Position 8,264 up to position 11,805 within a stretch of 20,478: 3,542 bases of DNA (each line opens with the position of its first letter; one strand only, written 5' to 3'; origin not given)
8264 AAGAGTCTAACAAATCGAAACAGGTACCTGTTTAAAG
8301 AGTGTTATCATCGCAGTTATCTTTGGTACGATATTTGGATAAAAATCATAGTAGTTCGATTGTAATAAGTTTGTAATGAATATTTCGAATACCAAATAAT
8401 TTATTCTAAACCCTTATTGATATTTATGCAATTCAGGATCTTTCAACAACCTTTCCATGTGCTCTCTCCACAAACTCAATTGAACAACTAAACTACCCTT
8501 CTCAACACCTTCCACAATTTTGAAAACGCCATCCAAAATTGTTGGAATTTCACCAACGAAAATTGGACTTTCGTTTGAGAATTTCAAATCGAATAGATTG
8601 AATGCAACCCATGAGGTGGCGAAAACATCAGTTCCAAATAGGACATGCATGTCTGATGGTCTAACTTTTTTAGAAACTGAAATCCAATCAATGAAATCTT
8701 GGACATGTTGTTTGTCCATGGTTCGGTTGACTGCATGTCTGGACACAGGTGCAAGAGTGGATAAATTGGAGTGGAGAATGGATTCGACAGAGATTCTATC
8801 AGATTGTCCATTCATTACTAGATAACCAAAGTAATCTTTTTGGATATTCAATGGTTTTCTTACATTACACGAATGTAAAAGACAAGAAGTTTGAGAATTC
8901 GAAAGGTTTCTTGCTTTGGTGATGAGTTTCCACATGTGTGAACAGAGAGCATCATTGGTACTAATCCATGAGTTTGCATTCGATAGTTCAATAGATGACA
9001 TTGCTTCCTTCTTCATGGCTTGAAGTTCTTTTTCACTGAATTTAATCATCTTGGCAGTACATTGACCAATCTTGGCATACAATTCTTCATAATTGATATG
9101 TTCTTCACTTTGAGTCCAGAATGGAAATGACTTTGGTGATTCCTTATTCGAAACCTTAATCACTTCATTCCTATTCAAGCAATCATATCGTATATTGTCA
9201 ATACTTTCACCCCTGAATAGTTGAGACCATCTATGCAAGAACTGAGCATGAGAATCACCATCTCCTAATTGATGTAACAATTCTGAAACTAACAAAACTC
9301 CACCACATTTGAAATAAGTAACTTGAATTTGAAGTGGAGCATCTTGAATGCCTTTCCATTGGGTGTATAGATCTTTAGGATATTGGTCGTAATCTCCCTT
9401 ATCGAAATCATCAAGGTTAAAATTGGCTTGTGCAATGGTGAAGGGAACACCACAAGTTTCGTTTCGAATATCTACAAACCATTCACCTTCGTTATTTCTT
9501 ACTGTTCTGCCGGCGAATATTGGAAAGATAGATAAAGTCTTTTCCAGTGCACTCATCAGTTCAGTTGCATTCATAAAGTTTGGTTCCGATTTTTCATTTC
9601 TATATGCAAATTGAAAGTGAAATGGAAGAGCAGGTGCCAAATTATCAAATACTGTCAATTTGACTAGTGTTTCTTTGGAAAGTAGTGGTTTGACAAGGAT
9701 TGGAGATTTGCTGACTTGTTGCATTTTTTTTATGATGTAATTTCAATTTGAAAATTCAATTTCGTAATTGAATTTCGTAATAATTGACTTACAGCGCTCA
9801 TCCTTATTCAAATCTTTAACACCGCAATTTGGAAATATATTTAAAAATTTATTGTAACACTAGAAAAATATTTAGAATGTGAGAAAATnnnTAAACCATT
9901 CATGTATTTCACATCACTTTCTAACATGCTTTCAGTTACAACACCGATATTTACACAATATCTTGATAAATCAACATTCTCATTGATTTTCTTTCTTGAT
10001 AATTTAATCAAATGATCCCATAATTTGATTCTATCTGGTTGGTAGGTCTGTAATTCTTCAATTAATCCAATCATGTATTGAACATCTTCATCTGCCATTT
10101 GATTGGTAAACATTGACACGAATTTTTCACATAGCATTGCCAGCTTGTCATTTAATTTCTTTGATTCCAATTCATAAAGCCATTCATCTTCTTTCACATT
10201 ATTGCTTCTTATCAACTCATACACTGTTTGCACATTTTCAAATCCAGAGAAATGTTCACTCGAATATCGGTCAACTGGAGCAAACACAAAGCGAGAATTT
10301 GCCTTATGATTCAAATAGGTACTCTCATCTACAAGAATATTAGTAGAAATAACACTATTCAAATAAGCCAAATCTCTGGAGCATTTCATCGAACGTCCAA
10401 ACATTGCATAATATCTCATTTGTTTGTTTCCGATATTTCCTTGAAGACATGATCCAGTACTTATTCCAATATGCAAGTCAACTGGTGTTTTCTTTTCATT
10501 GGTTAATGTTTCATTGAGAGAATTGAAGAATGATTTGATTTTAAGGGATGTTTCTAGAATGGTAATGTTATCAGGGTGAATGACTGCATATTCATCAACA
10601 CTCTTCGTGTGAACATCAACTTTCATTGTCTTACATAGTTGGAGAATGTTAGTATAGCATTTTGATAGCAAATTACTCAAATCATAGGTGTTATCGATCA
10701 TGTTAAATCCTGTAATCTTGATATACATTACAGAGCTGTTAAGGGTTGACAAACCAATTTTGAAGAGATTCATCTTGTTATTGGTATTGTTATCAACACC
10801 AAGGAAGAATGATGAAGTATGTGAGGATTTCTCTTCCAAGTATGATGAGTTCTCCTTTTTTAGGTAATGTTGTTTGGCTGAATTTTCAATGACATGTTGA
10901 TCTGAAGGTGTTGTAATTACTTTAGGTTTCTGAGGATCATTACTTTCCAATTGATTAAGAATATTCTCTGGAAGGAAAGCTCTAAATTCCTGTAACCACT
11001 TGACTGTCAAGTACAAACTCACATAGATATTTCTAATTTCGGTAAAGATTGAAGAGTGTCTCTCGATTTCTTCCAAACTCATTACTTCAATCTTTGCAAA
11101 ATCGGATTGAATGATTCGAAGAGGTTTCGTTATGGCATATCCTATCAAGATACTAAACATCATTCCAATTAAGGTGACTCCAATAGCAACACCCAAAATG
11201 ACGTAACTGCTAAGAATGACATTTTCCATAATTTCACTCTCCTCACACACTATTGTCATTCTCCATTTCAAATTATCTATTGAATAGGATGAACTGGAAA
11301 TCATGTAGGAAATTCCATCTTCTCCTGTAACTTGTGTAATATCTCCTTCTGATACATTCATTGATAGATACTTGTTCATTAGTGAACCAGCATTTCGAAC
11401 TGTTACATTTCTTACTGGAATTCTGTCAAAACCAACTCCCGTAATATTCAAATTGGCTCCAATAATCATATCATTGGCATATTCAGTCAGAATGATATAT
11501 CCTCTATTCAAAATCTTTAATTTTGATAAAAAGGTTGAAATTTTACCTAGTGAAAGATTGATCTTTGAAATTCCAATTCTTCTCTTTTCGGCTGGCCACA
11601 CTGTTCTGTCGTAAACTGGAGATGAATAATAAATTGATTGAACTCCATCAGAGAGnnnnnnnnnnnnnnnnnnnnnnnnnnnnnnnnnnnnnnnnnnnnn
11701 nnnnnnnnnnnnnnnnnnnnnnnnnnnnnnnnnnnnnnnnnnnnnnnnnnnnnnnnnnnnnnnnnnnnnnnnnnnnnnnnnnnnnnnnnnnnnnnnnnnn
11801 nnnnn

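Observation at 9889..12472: Receptor-type cyclase with an extracellular sensor domain and non-canonical catalytic residues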

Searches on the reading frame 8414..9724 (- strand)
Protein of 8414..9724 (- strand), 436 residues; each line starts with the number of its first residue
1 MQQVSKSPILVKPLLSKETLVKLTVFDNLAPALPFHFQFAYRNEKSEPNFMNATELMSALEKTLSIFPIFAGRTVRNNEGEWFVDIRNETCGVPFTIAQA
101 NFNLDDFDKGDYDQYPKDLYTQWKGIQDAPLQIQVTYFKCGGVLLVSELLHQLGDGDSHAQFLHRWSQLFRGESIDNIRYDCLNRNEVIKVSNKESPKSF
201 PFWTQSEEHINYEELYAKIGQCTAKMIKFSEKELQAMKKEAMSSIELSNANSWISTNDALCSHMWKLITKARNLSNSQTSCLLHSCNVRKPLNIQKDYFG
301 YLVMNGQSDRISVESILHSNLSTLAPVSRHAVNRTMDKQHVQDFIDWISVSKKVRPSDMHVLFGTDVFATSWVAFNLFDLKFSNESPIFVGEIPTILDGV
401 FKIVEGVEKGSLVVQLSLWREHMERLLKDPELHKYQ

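Call 11: search_protein_families(library=pfam, proteins=[window:8414-9724:-], max_evalue=0.01)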
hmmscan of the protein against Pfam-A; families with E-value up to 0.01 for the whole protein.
window:8414-9724:- (436 aa): 1 family
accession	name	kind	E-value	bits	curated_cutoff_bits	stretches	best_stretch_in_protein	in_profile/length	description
PF02458.20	Transferase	-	5.5e-46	157.5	22.7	1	18-431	19-432/434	Transferase family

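Call 67: list_cluster_members(proteins=[window:8417-9724:-, window:4188-5735:+, window:5996-7666:-, window:15331-17361:+, window:2705-3442:+])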
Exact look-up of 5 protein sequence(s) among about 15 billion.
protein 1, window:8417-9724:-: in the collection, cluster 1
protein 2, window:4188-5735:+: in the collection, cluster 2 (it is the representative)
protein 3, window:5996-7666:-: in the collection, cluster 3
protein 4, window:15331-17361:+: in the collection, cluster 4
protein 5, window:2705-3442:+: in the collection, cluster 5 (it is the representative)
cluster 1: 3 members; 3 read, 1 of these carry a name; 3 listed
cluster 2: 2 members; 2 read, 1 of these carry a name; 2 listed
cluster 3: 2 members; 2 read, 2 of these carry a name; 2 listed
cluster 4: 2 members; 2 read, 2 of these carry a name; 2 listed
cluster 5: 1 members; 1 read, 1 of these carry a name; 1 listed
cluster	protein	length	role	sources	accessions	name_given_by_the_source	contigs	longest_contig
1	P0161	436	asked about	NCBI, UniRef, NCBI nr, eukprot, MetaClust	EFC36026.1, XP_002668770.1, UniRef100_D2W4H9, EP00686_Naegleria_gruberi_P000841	predicted protein [Naegleria gruberi] | Predicted protein n=1 Tax=Naegleria gruberi TaxID=5762 RepID=D2W4H9_NAEGR | uncharacterized protein NAEGRDRAFT_54617 [Naegleria gruberi]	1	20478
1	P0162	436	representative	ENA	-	-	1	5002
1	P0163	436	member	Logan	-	-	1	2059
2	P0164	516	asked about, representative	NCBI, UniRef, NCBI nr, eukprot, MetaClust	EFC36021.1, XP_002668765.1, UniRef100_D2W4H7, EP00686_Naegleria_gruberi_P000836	predicted protein [Naegleria gruberi] | Predicted protein n=1 Tax=Naegleria gruberi TaxID=5762 RepID=D2W4H7_NAEGR | uncharacterized protein NAEGRDRAFT_60064 [Naegleria gruberi]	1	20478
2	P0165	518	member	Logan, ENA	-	-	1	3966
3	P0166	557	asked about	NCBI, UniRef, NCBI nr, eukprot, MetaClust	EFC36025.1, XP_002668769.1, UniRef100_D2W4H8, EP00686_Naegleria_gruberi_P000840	predicted protein [Naegleria gruberi] | Predicted protein n=1 Tax=Naegleria gruberi TaxID=5762 RepID=D2W4H8_NAEGR | uncharacterized protein NAEGRDRAFT_82318 [Naegleria gruberi]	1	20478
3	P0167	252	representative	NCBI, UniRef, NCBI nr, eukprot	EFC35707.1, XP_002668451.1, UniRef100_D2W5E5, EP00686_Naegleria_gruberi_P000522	predicted protein [Naegleria gruberi] | Predicted protein n=1 Tax=Naegleria gruberi TaxID=5762 RepID=D2W5E5_NAEGR | uncharacterized protein NAEGRDRAFT_82353 [Naegleria gruberi]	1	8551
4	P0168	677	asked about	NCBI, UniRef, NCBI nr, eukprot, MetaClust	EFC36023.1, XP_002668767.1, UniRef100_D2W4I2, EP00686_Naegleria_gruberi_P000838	predicted protein [Naegleria gruberi] | Predicted protein n=1 Tax=Naegleria gruberi TaxID=5762 RepID=D2W4I2_NAEGR | uncharacterized protein NAEGRDRAFT_54620 [Naegleria gruberi]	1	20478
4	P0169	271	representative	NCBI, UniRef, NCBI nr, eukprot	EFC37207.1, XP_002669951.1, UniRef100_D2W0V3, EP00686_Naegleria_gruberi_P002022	predicted protein [Naegleria gruberi] | Predicted protein n=1 Tax=Naegleria gruberi TaxID=5762 RepID=D2W0V3_NAEGR | uncharacterized protein NAEGRDRAFT_74992 [Naegleria gruberi]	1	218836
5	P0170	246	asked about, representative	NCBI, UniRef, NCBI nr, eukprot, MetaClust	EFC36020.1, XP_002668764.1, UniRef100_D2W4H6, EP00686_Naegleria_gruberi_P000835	predicted protein [Naegleria gruberi] | Predicted protein n=1 Tax=Naegleria gruberi TaxID=5762 RepID=D2W4H6_NAEGR | uncharacterized protein NAEGRDRAFT_76310 [Naegleria gruberi]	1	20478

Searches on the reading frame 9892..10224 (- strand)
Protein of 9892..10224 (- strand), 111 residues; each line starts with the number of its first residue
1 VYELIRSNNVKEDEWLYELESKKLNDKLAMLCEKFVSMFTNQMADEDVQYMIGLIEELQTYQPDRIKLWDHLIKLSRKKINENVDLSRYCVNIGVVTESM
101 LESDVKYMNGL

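Call 33: search_protein_families(library=pfam, proteins=[window:9892-10224:-], max_evalue=10)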
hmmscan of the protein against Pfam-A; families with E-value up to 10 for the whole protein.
seq(111 aa): 3 families
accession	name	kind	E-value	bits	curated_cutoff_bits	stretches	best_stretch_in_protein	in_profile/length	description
PF14123.11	DUF4290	-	0.0076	16.2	27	1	41-81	36-76/174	Domain of unknown function (DUF4290)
PF18273.6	T3RM_EcoP15I_C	-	0.012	16.4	25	1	19-84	22-88/97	Type III R-M EcoP15I C-terminal domain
PF23907.1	DUF7249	-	0.16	13.4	27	1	11-46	21-58/93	Family of unknown function (DUF7249)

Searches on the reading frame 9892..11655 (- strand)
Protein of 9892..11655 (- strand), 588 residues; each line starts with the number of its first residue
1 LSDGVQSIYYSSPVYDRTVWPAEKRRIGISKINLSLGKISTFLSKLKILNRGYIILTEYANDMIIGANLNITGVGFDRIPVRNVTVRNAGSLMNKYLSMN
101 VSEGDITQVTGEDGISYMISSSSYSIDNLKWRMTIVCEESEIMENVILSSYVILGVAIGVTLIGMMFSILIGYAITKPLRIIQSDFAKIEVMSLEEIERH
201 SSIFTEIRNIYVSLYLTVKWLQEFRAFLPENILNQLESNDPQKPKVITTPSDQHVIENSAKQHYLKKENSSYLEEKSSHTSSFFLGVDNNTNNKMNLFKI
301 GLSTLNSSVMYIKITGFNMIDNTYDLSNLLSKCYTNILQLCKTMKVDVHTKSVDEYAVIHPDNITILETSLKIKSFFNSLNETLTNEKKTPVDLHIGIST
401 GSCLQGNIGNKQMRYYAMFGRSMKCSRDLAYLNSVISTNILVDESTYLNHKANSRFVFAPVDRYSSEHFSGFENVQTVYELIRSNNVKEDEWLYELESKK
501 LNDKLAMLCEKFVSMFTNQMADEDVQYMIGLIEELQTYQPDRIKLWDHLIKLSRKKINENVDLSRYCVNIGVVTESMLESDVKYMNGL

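Call 25: predict_structure(alignment_id=A3)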
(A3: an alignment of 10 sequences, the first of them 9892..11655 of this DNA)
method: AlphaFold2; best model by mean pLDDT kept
length: 588 residues; sequences in the alignment: 10
mean_pLDDT: 58.3   pTM: 0.32
mean pLDDT of the five models: 58.3, 51.8, 49.2, 48.9, 46.7
residues with pLDDT >= 90: 5; 70-90: 226; 50-70: 97; < 50: 260
segments of 3 or more residues with pLDDT < 50: 1-15, 22-34, 147-159, 164-168, 170-302, 410-415, 451-496, 567-588
pLDDT, mean of each block of 10 residues (from residue 1): 34 45 43 54 65 81 80 70 85 88 80 85 68 83 56 44 47 43 36 34 38 41 38 40 30 26 25 25 23 33 68 80 74 82 77 77 74 87 84 85 56 47 77 74 67 36 39 39 41 49 68 71 83 74 73 81 57 35 34
secondary structure, 60 per line:
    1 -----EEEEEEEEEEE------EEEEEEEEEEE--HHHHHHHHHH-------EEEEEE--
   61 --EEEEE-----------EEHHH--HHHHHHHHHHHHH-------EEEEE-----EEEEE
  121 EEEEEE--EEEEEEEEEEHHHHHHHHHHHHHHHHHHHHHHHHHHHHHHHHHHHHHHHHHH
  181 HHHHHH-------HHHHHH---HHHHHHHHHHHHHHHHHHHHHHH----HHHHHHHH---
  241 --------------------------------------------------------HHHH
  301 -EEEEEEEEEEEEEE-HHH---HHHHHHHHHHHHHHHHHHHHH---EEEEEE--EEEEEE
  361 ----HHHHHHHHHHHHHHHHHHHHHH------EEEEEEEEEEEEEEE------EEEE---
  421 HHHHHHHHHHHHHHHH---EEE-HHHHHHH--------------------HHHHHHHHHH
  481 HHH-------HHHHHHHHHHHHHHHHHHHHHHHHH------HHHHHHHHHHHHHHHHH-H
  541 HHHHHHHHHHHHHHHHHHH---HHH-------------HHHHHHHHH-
elements in order: E6-16 E23-33 H36-45 E53-58 E63-67 H86-98 E106-110 E116-126 E129-138 H139-186 H194-199 H203-225 H230-237 H297-300 E302-315 H323-343 E347-352 E355-360 H365-386 E393-407 E414-417 H421-436 E440-442 H444-450 H471-483 H491-515 H522-538 H540-559 H579-587

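Call 27: fold_search(model_id=the predicted structure, library=pdb)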
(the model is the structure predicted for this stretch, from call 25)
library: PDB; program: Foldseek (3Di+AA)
matches with E <= 10: 944; with E <= 0.001: 168
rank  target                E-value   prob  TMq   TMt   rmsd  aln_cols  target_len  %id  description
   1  8hbf_A                1.0e-07  1.00  0.23  0.26  30.2       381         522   14  Structure of human soluble guanylate cyclase in the NO+Rio state at 3.1 angstrom (released 2023-04-19)
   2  2w01_B                1.2e-07  1.00  0.22  0.61   3.7       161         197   17  Crystal structure of the guanylyl cyclase Cya2 (released 2008-09-30)
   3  3r5g_A                1.5e-07  1.00  0.22  0.64   3.3       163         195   18  Crystal structure of the adenylyl cyclase CyaB from P. aeruginosa (released 2012-01-11)
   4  3r5g_B                1.8e-07  1.00  0.22  0.63   3.3       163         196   18  Crystal structure of the adenylyl cyclase CyaB from P. aeruginosa (released 2012-01-11)
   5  8hbe_A                2.0e-07  1.00  0.22  0.23  15.5       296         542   16  Structure of human soluble guanylate cyclase in the inactive state at 3.1 angstrom (released 2023-04-19)
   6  2w01_D                2.1e-07  1.00  0.22  0.60   3.5       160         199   18  Crystal structure of the guanylyl cyclase Cya2 (released 2008-09-30)
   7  2w01_C                2.1e-07  1.00  0.22  0.58   3.6       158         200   16  Crystal structure of the guanylyl cyclase Cya2 (released 2008-09-30)
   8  4ni2_B                2.3e-07  1.00  0.22  0.58   4.0       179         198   21  Crystal structure of the heterodimeric catalytic domain of wild-type human soluble guanylate cyclase (released 2014-04-16)
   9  7d9r_A                2.5e-07  1.00  0.22  0.26  31.1       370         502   12  Structure of huamn soluble guanylate cyclase in the riociguat and NO-bound state (released 2021-08-11)
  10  2bw7_B                3.0e-07  1.00  0.22  0.64   3.0       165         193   14  A novel mechanism for adenylyl cyclase inhibition from the crystal structure of its complex with catechol estrogen (released 2005-07-20)
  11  3uvj_C                3.2e-07  1.00  0.22  0.62   3.3       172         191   22  Crystal structure of the catalytic domain of the heterodimeric human soluble guanylate cyclase 1. (released 2011-12-28)
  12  8hbe_B                3.2e-07  1.00  0.21  0.21  26.4       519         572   12  Structure of human soluble guanylate cyclase in the inactive state at 3.1 angstrom (released 2023-04-19)
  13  5o5k_A                3.3e-07  1.00  0.22  0.54   5.3       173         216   21  X-ray structure of a bacterial adenylyl cyclase soluble domain (released 2017-11-01)
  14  6fht_A                3.7e-07  1.00  0.22  0.18   4.3       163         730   18  Crystal structure of an artificial phytochrome regulated adenylate/guanylate cyclase in its dark adapted Pr form (released 2018-04-18)
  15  6fht_B                4.0e-07  1.00  0.22  0.18   5.3       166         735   18  Crystal structure of an artificial phytochrome regulated adenylate/guanylate cyclase in its dark adapted Pr form (released 2018-04-18)
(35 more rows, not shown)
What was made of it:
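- On Class III nucleotidyl cyclase homology domain (Pfam PF00211): homology: Foldseek TM-score about 0.6 to many solved cyclase domains (call 27).
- Checked: Foldseek on the model finds solved cyclase domains with a TM-score of about 0.6 (call 27).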
